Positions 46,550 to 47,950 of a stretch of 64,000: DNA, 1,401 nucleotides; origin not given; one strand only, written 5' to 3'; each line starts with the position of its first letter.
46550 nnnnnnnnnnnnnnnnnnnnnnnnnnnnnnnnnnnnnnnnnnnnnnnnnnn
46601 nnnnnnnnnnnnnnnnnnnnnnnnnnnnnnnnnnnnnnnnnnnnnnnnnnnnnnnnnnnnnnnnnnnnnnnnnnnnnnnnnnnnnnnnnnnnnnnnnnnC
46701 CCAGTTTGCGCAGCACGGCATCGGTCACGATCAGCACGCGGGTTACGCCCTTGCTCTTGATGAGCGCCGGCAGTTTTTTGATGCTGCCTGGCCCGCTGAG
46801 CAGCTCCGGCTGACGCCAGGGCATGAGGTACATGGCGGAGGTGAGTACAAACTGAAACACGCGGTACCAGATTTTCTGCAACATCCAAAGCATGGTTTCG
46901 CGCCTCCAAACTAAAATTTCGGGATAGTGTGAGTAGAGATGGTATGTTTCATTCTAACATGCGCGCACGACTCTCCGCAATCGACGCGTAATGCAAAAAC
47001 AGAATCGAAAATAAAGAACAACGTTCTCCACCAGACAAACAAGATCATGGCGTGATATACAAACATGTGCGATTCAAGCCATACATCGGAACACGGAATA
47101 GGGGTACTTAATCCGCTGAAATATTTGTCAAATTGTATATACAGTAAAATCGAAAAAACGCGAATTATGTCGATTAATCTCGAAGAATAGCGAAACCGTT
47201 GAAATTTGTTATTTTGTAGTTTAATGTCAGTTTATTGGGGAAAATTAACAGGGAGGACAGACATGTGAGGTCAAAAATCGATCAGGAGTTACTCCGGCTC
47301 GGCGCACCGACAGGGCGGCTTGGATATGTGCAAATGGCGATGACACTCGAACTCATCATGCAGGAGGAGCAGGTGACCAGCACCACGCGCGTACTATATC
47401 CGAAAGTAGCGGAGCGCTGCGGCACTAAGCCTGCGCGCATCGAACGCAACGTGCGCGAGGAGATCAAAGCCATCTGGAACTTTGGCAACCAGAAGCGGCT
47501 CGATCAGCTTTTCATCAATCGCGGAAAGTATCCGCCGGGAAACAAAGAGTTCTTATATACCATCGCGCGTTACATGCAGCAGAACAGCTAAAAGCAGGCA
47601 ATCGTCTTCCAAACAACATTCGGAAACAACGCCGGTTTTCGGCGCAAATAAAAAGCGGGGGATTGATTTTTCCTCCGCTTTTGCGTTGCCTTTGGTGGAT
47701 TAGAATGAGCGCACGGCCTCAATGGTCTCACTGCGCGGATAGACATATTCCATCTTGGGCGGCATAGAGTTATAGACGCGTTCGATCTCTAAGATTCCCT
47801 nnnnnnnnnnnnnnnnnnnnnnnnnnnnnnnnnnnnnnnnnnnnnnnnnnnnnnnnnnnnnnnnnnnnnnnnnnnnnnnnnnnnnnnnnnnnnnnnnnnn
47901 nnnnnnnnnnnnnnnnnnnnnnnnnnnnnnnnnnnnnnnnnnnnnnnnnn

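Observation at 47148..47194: Five 0A-box-like heptamers at exact 10-bp phasing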

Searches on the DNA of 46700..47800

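Call 68: search_rna_families(source=window, start=46700, end=47800, threshold=evalue, max_evalue=1)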
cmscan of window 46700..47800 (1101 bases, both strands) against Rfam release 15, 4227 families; matches with E-value up to 1: 1.
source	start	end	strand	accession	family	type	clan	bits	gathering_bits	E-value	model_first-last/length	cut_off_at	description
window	47177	47271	+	RF00160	snoZ159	Gene; snRNA; snoRNA; CD-box;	CL00065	19.9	39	1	1-86/86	no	Small nucleolar RNA Z159/U59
